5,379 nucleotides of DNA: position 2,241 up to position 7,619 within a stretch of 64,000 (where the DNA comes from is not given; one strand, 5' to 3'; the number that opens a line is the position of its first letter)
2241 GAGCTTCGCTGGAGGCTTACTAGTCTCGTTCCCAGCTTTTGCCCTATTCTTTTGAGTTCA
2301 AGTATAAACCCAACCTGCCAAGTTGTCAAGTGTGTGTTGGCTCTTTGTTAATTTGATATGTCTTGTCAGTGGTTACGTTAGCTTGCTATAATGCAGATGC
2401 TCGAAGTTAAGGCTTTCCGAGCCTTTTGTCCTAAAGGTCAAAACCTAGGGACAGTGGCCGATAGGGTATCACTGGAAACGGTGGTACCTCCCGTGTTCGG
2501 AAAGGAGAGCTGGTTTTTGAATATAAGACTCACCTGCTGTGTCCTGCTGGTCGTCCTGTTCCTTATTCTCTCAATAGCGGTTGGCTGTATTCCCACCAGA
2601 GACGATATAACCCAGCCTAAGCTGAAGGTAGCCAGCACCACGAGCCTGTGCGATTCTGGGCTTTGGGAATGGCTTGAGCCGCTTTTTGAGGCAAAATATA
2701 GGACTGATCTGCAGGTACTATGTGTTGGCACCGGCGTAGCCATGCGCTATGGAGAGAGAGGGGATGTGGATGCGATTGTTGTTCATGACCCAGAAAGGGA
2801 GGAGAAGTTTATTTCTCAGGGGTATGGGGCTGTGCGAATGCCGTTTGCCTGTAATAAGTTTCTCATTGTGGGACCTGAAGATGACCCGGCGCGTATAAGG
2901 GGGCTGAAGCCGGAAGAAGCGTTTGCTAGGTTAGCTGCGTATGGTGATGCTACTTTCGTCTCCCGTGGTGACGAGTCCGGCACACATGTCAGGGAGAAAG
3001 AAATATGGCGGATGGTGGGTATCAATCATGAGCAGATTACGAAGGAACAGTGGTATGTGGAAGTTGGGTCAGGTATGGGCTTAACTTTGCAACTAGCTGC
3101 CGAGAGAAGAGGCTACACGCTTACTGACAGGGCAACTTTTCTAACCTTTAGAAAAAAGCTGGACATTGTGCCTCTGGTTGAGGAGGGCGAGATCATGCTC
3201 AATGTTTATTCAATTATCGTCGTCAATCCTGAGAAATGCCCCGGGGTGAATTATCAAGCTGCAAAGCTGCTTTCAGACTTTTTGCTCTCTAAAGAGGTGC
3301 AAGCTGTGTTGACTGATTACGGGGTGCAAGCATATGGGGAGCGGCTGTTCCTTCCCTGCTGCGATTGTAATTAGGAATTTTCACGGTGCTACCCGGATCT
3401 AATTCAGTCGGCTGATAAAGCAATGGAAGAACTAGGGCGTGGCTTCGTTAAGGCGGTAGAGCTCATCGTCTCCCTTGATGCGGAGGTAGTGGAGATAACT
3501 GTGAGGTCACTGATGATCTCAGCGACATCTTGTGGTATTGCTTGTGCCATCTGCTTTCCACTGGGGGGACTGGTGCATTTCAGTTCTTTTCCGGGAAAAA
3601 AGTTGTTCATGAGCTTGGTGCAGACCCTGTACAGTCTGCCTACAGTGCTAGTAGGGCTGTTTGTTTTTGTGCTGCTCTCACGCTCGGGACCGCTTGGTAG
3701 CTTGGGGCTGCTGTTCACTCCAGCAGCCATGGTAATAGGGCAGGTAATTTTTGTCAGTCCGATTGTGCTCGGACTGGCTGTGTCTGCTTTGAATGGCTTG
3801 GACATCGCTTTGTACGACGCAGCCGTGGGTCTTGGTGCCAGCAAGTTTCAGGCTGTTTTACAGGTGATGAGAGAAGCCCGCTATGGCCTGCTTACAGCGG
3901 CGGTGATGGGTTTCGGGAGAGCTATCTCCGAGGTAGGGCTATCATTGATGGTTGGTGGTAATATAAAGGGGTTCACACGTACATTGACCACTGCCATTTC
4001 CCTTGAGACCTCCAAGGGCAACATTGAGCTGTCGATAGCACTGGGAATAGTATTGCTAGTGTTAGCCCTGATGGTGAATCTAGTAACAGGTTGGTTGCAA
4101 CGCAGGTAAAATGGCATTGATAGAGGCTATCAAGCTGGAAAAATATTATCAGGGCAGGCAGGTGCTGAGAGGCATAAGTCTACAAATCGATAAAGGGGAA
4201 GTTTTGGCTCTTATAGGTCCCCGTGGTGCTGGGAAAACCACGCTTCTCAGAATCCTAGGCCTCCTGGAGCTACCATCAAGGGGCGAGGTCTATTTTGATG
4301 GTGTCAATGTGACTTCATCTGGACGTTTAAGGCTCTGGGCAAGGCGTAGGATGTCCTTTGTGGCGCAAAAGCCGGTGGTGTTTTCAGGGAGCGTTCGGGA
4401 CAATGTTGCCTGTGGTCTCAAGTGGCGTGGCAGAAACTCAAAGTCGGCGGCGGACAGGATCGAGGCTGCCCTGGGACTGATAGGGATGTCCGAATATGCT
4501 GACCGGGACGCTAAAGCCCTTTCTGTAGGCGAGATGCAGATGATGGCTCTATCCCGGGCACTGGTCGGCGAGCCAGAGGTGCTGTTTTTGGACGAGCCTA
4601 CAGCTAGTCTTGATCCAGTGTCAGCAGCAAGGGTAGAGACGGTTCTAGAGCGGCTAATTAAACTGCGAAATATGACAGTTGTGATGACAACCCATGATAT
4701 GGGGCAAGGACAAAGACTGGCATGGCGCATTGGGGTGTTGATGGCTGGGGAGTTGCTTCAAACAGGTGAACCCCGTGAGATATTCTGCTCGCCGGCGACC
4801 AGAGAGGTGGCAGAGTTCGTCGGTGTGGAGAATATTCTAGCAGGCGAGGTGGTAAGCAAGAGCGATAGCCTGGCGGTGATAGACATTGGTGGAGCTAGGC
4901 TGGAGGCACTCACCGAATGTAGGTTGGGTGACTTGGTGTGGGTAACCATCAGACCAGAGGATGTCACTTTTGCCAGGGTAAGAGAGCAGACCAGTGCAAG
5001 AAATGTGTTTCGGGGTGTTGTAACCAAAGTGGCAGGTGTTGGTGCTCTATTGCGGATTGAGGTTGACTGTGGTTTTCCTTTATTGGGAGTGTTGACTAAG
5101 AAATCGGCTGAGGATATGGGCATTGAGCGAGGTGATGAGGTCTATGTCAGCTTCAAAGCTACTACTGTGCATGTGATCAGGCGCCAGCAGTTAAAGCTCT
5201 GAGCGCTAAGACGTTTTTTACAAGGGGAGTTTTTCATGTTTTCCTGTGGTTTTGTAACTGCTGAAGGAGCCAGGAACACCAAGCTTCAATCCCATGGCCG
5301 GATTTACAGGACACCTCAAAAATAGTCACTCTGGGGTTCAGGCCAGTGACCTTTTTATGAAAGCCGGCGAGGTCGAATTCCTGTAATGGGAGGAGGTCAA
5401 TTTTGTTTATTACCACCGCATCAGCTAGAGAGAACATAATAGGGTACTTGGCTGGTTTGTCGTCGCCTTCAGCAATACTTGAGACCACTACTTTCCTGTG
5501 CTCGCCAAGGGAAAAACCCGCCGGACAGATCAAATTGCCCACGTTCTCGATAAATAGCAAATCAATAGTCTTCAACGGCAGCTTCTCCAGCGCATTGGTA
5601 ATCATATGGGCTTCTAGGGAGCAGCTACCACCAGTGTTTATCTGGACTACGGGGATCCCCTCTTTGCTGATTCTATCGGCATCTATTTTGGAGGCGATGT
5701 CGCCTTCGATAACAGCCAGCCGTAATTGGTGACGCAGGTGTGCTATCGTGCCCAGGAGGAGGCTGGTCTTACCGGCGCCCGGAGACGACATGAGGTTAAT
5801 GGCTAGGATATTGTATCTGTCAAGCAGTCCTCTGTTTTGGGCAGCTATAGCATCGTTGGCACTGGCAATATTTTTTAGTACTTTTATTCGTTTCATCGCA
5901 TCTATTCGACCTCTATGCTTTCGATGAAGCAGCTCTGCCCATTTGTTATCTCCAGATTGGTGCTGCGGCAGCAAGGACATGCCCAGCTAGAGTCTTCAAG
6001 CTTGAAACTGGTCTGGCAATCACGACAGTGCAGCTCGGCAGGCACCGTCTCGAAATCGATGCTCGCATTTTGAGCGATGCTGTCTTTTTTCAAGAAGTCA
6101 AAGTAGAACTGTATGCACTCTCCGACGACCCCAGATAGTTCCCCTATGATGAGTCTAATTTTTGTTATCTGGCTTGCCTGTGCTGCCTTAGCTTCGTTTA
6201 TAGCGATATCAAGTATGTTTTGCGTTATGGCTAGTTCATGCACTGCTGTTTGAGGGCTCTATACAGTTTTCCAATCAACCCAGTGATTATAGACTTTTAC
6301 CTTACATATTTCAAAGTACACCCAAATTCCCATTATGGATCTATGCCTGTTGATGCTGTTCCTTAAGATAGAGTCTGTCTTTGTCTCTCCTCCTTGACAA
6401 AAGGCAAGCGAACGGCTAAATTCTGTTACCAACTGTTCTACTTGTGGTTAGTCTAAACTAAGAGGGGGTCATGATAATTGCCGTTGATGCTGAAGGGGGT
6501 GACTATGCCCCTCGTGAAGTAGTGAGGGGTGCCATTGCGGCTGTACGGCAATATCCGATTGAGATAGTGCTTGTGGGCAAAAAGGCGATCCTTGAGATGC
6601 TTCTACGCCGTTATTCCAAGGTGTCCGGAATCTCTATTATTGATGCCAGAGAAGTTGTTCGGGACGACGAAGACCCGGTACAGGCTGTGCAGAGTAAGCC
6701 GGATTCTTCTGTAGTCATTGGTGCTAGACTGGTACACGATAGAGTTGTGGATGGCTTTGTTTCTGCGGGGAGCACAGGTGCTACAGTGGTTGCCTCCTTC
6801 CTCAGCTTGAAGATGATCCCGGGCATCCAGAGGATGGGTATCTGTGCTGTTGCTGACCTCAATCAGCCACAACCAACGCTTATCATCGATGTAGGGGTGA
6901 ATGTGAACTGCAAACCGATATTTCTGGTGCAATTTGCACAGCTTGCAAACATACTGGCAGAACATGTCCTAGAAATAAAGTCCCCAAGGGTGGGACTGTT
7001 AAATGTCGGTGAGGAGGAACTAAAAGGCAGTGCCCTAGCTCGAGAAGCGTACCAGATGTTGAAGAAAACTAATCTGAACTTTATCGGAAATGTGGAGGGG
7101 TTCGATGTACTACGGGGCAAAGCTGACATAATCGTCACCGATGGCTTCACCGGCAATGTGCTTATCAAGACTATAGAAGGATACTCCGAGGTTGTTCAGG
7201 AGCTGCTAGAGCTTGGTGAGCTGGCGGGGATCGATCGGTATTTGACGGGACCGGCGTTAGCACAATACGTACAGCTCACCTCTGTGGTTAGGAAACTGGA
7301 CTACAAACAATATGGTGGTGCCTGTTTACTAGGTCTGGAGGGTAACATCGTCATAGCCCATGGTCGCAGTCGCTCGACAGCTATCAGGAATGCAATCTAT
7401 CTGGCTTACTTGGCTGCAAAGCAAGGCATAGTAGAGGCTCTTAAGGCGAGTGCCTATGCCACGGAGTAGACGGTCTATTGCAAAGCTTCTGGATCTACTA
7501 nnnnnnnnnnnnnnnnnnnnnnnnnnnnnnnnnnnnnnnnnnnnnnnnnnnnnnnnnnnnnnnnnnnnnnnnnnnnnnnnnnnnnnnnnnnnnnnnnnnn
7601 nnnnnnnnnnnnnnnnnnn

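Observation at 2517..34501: A single 32-kb stretch encodes essentially the whole H2 + CO2 to acetyl-CoA toolkit (metal uptake, metallocentre maturation, hydrogenase, methyl branch end, carbonyl branch)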

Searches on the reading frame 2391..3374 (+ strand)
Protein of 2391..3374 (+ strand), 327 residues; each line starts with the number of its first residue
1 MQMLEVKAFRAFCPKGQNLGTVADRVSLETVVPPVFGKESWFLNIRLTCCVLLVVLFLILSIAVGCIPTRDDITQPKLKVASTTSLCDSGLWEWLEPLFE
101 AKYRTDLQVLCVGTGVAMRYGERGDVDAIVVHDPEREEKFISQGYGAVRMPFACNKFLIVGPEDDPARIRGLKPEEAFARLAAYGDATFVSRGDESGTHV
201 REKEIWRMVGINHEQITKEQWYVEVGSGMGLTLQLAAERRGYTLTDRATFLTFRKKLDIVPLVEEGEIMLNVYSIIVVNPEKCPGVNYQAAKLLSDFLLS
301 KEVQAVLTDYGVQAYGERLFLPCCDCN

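Call 3: search_protein_families(library=pfam, proteins=[window:2391-3374:+])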
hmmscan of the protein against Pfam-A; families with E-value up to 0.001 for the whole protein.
window:2391-3374:+ (327 aa): 2 families
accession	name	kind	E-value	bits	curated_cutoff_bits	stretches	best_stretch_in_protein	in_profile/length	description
PF12849.12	PBP_like_2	-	1e-34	121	27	1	79-302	12-267/267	PBP superfamily domain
PF13531.11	SBP_bac_11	-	3.6e-10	40.4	25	1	96-311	17-225/227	Bacterial extracellular solute-binding protein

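Call 9: search_protein_families(library=ncbifam, proteins=[window:2391-3374:+])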
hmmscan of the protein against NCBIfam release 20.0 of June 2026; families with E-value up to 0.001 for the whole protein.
window:2391-3374:+ (327 aa): 1 family
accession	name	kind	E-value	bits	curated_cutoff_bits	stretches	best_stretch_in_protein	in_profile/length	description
NF041772.1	tung_bind_TupA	equivalog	5.3e-51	173.5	400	1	75-321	14-259/266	tungstate ABC transporter substrate-binding protein TupA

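Call 63: find_homologous_proteins(query=window:2517-3374:+, max_evalue=1e-20)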
Query window:2517-3374:+ (285 aa): 2391 proteins with E <= 1e-20 among 3385 candidates; the best 120 are listed.
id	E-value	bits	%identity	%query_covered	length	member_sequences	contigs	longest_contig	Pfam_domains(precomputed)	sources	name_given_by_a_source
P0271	1.3e-190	650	100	100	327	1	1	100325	PF13531.12,PF12849.13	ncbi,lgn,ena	-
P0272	3.2e-132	458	70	100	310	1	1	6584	PF13531.12,PF12849.13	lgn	-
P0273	1.4e-130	453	69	100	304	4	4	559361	PF13531.12,PF12849.13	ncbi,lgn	-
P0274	1.7e-129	449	70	100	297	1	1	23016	PF13531.12,PF12849.13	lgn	-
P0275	2.2e-118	413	64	100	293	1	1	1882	PF13531.12,PF12849.13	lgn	-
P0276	7.3e-103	362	58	98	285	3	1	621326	PF13531.12,PF12849.13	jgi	-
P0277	2.7e-102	360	61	95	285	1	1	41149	PF13531.12,PF12849.13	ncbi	-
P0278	1.1e-95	338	54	99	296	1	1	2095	PF13531.12,PF12849.13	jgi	-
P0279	1.2e-95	338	53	99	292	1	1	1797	PF13531.12,PF12849.13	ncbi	-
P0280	8.3e-95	335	53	99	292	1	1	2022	PF13531.12,PF12849.13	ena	-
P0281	1.1e-94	335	52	99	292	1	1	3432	PF13531.12,PF12849.13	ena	-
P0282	4.9e-94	333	53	99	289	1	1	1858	PF13531.12,PF12849.13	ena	-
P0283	6.5e-94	332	55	93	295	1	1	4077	PF13531.12,PF12849.13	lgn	-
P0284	2.1e-93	331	54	94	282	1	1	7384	PF13531.12,PF12849.13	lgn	-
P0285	2.7e-93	330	53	98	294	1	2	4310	PF13531.12,PF12849.13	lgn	-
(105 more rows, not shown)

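Call 64: find_encoding_contigs(protein=P0271, flank=10000, max_places=3)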
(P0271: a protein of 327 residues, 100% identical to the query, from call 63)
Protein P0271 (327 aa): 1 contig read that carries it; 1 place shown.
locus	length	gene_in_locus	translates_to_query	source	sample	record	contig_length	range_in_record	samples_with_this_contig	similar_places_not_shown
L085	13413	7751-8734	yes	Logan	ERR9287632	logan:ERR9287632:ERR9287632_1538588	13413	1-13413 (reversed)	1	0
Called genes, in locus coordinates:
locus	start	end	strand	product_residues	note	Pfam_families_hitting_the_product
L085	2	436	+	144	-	?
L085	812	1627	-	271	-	PF00290:Trp_syntA, PF00977:His_biosynth (faint)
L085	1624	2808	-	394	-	PF00291:PALP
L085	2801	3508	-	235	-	PF00697:PRAI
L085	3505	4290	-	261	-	PF00218:IGPS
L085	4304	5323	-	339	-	PF02885:Glycos_trans_3N, PF00591:Glycos_transf_3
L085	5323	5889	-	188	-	PF00117:GATase, PF07722:Peptidase_C26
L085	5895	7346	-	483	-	PF04715:, PF00425:Chorismate_bind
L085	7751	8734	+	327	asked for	PF12849:PBP_like_2, PF13531:SBP_bac_11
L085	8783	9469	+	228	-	PF00528:BPD_transp_1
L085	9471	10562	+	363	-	PF00005:ABC_tran, PF13304:AAA_21 (weak), PF08402:TOBE_2, PF03459:TOBE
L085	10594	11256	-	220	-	PF02492:cobW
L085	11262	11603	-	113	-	PF01155:HypA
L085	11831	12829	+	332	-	PF02504:FA_synthesis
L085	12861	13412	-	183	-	?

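Call 65: find_encoding_contigs(protein=P0273, flank=10000, max_places=2)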
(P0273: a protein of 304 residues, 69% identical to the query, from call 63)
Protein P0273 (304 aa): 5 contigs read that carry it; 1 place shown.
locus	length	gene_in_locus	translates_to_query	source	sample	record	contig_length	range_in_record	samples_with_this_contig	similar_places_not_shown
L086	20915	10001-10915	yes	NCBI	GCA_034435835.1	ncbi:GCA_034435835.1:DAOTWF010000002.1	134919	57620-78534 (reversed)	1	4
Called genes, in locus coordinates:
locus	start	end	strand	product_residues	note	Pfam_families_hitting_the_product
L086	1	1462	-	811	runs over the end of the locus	PF13567:DUF4131, PF03772:Competence, PF00753:Lactamase_B, PF12706:Lactamase_B_2 (weak)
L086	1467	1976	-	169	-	PF12836:HHH_3, PF00633:HHH (faint)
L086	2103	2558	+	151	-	PF01668:SmpB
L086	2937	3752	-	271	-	PF00290:Trp_syntA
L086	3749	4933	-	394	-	PF00291:PALP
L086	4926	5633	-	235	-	PF00697:PRAI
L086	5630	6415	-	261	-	PF00218:IGPS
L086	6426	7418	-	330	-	PF02885:Glycos_trans_3N, PF00591:Glycos_transf_3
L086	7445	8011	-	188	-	PF00117:GATase, PF07722:Peptidase_C26 (weak)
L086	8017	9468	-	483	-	PF04715:, PF00425:Chorismate_bind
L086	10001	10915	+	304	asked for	PF12849:PBP_like_2, PF13531:SBP_bac_11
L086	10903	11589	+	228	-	PF00528:BPD_transp_1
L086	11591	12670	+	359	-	PF00005:ABC_tran, PF13304:AAA_21 (weak), PF08402:TOBE_2 (weak), PF03459:TOBE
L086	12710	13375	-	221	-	PF02492:cobW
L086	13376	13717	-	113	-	PF01155:HypA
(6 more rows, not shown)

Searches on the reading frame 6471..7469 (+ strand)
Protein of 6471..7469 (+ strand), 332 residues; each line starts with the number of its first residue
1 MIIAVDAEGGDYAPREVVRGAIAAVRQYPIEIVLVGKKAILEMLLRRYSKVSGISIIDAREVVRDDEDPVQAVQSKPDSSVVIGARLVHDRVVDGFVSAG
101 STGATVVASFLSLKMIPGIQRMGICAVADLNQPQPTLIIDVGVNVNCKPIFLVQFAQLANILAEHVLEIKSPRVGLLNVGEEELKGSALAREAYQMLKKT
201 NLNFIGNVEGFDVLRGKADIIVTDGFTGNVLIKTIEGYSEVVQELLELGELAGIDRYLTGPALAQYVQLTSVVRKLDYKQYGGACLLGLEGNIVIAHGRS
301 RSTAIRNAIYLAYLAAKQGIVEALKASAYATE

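Call 3: search_protein_families(library=pfam, proteins=[window:6471-7469:+])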
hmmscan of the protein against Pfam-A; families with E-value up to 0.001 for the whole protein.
window:6471-7469:+ (332 aa): 1 family
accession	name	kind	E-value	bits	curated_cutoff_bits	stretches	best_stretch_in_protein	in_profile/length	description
PF02504.20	FA_synthesis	-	1e-88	298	29.1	1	2-321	2-322/324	Fatty acid synthesis protein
